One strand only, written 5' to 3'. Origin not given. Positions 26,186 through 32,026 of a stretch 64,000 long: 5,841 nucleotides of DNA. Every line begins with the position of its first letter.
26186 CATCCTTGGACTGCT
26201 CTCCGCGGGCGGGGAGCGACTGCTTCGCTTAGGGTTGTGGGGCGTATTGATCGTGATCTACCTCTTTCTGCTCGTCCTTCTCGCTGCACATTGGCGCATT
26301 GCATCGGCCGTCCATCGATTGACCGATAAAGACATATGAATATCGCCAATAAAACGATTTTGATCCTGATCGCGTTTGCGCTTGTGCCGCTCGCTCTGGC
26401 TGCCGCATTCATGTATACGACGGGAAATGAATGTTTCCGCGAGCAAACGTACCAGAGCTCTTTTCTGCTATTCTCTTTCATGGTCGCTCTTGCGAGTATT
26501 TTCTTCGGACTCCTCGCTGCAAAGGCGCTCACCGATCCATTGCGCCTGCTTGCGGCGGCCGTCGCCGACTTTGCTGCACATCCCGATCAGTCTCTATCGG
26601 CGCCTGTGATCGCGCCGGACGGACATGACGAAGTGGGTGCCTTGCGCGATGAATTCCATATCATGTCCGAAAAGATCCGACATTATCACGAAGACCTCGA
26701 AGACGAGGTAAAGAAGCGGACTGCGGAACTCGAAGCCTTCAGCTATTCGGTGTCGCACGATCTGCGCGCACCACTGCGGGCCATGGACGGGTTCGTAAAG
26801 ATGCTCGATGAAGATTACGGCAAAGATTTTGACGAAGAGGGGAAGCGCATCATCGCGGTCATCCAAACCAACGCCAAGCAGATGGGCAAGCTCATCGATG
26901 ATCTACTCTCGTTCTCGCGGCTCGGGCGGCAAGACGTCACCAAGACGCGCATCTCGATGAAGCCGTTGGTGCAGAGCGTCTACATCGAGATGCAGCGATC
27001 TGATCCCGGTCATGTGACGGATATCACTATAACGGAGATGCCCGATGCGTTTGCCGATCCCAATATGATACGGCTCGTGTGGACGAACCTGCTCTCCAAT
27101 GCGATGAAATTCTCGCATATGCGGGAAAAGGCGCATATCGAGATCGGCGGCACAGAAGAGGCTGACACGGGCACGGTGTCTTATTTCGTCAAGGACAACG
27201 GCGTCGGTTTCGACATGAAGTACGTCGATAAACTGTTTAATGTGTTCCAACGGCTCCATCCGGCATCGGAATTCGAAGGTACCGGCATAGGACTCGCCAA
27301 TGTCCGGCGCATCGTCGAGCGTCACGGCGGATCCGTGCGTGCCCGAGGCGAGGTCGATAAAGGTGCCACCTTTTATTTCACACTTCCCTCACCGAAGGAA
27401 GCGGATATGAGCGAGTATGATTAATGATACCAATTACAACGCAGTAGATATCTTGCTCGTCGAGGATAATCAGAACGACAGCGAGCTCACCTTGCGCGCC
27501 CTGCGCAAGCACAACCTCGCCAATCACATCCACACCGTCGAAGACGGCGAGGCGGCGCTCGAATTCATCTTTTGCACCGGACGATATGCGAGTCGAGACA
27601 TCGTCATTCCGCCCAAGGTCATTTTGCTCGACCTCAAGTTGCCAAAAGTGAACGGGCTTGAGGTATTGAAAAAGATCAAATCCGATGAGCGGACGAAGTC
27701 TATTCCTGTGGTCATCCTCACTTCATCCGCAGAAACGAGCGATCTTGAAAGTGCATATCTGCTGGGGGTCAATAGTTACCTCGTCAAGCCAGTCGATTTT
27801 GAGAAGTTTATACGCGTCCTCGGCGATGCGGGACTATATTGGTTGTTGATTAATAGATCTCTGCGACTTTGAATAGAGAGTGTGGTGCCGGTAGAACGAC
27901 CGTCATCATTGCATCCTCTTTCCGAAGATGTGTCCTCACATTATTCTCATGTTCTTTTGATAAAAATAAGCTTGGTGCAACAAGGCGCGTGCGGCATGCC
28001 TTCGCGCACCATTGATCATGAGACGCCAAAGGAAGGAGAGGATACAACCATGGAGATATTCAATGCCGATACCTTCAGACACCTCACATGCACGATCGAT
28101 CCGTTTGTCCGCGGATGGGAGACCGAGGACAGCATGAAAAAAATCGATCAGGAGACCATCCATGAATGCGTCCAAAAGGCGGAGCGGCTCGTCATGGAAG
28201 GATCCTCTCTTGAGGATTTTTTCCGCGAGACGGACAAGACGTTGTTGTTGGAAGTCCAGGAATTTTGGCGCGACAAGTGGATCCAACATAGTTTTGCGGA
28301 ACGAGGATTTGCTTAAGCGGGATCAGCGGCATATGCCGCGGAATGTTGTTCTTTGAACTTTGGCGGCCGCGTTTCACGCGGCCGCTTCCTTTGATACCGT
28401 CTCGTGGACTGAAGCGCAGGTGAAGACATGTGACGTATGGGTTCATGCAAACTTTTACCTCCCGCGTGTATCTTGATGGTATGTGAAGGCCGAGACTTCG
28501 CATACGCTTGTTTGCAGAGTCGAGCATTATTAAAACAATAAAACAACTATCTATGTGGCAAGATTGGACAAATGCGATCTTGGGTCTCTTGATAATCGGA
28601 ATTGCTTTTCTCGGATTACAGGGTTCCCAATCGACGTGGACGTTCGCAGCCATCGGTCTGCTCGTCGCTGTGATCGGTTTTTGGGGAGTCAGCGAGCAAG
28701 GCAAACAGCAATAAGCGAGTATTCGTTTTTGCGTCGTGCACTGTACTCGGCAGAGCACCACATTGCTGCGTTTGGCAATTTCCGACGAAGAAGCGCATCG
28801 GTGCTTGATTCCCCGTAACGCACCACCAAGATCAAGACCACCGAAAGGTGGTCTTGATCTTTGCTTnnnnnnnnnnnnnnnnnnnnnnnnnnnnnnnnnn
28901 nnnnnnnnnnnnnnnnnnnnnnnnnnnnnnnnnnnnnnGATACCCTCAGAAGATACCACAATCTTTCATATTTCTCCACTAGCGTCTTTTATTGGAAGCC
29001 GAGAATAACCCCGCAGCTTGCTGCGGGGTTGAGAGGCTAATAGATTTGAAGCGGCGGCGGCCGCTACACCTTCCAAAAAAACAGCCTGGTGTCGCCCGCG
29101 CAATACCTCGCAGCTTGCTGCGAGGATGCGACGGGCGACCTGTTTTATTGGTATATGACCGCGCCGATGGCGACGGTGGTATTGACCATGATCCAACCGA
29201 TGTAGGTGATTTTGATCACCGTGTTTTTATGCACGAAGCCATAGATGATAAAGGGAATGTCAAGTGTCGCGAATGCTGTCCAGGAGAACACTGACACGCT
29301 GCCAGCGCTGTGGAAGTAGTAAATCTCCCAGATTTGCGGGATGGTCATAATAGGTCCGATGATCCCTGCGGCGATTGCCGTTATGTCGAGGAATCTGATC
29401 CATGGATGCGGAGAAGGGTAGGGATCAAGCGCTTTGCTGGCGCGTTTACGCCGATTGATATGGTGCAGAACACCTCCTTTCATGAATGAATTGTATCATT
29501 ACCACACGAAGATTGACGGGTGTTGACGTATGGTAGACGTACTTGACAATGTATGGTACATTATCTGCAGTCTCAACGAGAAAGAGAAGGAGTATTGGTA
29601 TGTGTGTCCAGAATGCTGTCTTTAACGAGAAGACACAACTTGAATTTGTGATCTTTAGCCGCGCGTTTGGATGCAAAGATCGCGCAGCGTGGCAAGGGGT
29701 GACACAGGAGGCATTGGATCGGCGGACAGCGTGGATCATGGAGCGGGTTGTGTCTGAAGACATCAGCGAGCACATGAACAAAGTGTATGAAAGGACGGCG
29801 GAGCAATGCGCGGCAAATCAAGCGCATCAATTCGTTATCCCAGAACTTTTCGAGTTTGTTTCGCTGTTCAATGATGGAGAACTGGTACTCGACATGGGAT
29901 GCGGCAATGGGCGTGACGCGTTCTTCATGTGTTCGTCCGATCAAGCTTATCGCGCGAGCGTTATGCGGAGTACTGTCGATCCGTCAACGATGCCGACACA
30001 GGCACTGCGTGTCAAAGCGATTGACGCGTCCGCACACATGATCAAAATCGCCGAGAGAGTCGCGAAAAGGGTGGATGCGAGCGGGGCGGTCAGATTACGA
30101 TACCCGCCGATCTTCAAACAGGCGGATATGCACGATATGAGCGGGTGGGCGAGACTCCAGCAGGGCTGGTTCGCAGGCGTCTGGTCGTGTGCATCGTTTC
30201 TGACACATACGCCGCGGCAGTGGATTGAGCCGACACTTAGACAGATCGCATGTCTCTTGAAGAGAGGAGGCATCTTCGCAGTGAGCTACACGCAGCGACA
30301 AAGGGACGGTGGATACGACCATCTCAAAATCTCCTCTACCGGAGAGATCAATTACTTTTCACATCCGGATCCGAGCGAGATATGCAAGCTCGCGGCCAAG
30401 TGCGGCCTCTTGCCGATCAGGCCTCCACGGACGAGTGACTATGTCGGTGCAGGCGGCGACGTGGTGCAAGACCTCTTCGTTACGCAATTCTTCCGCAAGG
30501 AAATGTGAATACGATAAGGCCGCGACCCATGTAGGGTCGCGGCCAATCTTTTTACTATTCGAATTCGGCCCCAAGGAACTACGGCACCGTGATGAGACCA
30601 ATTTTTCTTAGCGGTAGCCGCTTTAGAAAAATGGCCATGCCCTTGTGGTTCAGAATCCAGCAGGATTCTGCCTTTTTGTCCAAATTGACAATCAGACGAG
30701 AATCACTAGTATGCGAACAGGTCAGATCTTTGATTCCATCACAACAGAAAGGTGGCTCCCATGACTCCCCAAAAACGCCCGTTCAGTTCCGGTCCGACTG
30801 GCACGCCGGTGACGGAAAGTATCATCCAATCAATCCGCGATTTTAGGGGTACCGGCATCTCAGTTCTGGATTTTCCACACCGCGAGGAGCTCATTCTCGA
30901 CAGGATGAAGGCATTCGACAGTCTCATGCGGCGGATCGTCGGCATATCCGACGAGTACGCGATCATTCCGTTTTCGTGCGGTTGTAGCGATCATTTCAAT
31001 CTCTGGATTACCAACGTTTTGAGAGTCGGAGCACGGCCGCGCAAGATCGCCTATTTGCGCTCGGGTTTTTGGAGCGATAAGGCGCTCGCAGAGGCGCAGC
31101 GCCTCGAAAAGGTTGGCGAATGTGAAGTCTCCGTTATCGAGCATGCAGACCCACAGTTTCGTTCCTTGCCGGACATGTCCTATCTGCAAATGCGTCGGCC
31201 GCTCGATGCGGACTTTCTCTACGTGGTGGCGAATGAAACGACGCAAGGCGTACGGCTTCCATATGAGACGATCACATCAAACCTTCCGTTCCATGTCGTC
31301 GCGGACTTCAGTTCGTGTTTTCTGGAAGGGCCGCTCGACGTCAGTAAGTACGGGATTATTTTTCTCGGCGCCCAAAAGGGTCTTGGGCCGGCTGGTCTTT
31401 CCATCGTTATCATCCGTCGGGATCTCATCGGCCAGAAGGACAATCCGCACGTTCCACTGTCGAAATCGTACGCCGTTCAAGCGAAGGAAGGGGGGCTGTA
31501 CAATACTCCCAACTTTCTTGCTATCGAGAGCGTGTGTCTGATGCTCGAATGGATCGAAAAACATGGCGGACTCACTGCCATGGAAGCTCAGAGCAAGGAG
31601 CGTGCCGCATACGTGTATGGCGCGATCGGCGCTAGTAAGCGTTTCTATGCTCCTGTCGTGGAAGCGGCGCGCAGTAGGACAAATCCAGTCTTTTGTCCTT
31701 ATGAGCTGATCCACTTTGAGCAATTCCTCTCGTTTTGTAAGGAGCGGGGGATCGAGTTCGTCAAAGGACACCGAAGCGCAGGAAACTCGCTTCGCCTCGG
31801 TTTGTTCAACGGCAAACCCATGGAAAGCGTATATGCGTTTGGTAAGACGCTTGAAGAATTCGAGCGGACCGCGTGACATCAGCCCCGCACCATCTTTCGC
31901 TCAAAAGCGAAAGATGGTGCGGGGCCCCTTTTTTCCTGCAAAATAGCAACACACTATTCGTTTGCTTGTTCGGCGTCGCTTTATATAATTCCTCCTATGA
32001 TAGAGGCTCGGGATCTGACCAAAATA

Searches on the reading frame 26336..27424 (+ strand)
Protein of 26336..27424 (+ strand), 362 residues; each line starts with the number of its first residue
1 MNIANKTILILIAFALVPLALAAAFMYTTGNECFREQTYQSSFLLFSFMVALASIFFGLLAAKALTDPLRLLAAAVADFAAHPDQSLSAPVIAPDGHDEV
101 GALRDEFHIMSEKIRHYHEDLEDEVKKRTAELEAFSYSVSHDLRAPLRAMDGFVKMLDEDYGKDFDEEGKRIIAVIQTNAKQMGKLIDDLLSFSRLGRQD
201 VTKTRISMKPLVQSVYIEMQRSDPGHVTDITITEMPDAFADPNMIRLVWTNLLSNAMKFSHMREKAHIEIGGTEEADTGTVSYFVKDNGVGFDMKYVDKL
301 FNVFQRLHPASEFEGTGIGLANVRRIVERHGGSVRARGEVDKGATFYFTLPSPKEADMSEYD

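Call 26: search_protein_families(library=pfam, proteins=[window:26336-27424:+], max_evalue=0.001)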
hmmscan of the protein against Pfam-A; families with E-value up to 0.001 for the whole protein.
window:26336-27424:+ (362 aa): 3 families
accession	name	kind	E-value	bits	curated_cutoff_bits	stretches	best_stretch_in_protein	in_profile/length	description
PF02518.31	HATPase_c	-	5.2e-22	78.8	26.4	1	241-353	2-110/111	Histidine kinase-, DNA gyrase B-, and HSP90-like ATPase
PF00512.31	HisKA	-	2.2e-14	53.7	26.9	1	133-197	3-64/66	His Kinase A (phospho-acceptor) domain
PF00672.30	HAMP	-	1.4e-05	25.8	25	1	61-115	2-52/53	HAMP domain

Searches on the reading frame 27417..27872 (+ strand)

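Call 26: search_protein_families(library=pfam, proteins=[window:27417-27872:+], max_evalue=0.001)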
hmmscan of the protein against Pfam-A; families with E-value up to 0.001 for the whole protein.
window:27417-27872:+ (151 aa): 1 family
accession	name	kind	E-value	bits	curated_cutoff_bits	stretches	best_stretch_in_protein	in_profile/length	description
PF00072.30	Response_reg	-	1e-18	67.9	30.2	1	12-132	1-107/111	Response regulator receiver domain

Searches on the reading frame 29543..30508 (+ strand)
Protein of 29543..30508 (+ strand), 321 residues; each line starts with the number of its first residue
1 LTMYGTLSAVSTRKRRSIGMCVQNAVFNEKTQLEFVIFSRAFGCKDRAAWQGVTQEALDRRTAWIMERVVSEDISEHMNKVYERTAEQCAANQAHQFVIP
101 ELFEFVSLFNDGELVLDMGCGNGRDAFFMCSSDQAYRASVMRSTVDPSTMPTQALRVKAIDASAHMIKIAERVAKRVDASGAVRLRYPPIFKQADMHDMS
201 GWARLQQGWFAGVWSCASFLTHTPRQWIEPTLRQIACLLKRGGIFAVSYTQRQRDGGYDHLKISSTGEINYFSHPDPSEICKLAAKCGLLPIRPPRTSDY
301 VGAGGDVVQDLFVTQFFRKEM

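Call 26: search_protein_families(library=pfam, proteins=[window:29543-30508:+], max_evalue=0.001)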
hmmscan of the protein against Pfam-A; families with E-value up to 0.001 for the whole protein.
window:29543-30508:+ (321 aa): 5 families
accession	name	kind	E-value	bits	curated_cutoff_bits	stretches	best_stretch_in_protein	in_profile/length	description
PF13649.12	Methyltransf_25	-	6.5e-10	40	27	1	154-243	21-97/97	Methyltransferase domain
PF13847.12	Methyltransf_31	-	8.4e-07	29.2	27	1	111-251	3-113/145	Methyltransferase domain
PF08241.18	Methyltransf_11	-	1e-05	26.5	21.2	0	153-246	17-94/95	Methyltransferase domain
PF13489.12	Methyltransf_23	-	0.00017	21.8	27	1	104-253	14-122/164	Methyltransferase domain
PF08242.18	Methyltransf_12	-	0.0002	22.4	30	0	116-245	1-98/98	Methyltransferase domain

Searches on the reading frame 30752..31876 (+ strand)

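Call 26: search_protein_families(library=pfam, proteins=[window:30752-31876:+], max_evalue=0.001)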
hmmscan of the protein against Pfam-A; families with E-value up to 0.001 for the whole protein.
window:30752-31876:+ (374 aa): 1 family
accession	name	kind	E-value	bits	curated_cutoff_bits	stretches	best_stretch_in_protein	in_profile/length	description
PF00266.25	Aminotran_5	-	3.7e-28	99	21.5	1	19-344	14-343/371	Aminotransferase class-V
